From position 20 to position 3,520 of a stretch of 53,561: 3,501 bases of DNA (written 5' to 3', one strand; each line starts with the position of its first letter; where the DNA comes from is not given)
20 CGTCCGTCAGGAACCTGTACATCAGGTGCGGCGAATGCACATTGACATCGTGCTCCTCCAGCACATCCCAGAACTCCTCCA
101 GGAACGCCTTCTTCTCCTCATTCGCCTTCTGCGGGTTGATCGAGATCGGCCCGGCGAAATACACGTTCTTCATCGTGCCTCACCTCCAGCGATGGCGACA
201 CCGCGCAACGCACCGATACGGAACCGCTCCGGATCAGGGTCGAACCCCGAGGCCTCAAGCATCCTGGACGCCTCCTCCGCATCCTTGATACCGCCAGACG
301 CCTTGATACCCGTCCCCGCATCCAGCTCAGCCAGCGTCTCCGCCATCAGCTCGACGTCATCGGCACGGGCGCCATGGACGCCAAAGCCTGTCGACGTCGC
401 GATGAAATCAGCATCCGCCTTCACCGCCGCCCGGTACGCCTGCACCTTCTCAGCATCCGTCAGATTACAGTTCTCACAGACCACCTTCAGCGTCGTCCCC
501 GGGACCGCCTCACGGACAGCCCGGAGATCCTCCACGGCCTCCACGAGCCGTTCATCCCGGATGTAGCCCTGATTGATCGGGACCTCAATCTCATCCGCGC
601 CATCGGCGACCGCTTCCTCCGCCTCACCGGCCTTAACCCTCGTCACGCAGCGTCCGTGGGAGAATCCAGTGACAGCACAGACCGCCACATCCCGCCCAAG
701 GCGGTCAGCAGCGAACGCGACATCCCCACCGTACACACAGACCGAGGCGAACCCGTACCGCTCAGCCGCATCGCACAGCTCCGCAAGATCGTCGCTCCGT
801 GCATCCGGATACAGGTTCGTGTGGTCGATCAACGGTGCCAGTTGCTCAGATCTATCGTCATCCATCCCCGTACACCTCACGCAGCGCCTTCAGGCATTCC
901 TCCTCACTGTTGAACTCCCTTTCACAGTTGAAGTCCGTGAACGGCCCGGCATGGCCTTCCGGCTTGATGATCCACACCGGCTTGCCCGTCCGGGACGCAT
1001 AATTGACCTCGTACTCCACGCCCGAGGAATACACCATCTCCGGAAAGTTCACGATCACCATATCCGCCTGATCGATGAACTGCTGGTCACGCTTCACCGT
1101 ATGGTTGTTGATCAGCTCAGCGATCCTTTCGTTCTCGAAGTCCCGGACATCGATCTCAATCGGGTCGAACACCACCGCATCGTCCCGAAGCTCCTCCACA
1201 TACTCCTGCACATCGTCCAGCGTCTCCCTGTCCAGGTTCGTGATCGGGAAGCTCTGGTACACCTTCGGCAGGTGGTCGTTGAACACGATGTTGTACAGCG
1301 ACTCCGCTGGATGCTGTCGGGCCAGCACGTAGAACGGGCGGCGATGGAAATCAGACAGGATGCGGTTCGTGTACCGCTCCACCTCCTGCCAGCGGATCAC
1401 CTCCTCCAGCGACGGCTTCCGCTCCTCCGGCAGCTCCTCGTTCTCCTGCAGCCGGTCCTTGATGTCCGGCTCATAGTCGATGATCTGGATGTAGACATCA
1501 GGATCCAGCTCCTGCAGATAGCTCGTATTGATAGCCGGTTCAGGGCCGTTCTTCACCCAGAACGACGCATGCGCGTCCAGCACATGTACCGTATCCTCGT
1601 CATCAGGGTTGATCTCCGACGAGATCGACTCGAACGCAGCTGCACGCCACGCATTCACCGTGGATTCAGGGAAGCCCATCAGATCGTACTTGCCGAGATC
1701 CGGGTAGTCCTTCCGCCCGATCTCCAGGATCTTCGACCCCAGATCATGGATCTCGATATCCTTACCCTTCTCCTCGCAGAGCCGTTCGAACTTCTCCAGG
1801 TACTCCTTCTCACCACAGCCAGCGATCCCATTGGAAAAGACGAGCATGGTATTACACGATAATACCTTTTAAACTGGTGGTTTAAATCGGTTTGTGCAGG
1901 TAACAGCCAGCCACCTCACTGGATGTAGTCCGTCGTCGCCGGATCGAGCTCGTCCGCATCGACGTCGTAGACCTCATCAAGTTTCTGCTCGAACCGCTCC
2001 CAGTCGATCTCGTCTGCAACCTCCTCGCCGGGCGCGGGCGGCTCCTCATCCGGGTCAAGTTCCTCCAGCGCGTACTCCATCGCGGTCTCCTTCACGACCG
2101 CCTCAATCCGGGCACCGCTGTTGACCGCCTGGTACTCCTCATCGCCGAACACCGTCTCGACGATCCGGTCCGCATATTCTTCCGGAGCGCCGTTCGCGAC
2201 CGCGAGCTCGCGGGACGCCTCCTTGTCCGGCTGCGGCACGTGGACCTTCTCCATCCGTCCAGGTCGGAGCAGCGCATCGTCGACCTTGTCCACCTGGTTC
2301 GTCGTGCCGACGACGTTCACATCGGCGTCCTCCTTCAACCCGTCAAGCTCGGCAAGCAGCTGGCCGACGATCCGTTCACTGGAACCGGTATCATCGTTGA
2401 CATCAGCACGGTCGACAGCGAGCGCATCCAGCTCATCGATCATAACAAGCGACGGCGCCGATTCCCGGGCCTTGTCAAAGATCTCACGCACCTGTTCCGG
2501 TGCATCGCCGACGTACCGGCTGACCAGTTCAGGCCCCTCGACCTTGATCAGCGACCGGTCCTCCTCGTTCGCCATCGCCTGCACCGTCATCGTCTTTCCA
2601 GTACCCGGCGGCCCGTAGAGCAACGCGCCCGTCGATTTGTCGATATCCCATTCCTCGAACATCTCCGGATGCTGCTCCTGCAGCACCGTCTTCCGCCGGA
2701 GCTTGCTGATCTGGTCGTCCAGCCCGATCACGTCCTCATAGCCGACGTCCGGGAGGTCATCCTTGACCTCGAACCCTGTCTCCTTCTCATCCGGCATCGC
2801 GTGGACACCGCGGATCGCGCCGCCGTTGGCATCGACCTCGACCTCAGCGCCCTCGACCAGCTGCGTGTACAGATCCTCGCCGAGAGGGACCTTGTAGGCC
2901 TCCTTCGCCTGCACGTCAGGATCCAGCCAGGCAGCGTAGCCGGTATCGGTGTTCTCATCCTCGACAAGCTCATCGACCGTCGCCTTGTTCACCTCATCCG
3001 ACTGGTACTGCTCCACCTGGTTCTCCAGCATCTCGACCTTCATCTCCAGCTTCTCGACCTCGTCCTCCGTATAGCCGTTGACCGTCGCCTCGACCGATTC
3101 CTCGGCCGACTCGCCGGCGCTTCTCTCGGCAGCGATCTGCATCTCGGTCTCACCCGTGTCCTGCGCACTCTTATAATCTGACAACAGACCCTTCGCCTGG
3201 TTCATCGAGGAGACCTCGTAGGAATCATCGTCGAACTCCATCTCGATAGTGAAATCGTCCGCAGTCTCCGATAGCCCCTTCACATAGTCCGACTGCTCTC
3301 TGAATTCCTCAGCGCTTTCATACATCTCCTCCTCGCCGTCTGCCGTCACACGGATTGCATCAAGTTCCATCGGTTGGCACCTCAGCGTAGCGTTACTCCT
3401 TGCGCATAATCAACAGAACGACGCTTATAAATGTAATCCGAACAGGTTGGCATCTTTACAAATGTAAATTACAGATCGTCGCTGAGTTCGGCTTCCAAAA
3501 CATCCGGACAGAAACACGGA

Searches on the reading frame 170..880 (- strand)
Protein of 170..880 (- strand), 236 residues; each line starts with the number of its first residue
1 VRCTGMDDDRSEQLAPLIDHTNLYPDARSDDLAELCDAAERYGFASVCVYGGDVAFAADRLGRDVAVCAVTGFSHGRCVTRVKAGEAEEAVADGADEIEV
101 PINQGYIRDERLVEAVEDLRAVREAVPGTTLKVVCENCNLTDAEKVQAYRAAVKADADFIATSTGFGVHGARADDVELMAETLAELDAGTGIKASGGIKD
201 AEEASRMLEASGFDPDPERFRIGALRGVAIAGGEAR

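Call 37: search_protein_families(library=pfam, max_evalue=0.00001, proteins=[window:170-880:-])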
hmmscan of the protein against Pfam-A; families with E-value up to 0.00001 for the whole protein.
window:170-880:- (236 aa): 1 family
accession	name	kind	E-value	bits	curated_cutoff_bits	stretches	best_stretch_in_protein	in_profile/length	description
PF01791.15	DeoC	-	1.5e-16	61.1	23.8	1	17-211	5-211/229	DeoC/LacD family aldolase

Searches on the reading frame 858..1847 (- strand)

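Call 37: search_protein_families(library=pfam, max_evalue=0.00001, proteins=[window:858-1847:-])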
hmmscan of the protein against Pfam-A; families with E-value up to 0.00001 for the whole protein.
window:858-1847:- (329 aa): 1 family
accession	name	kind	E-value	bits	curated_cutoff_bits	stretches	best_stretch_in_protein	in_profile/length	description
PF05014.21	Nuc_deoxyrib_tr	-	1.1e-06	29.2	28.8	1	214-297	21-99/117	Nucleoside 2-deoxyribosyltransferase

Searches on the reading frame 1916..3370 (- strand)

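Call 37: search_protein_families(library=pfam, max_evalue=0.00001, proteins=[window:1916-3370:-])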
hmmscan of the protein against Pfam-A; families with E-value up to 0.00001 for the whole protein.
window:1916-3370:- (484 aa): 1 family
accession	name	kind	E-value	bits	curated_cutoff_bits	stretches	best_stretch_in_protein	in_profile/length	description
PF00004.35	AAA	-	2.2e-37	128.9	21.2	1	250-376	2-126/131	ATPase family associated with various cellular activities (AAA)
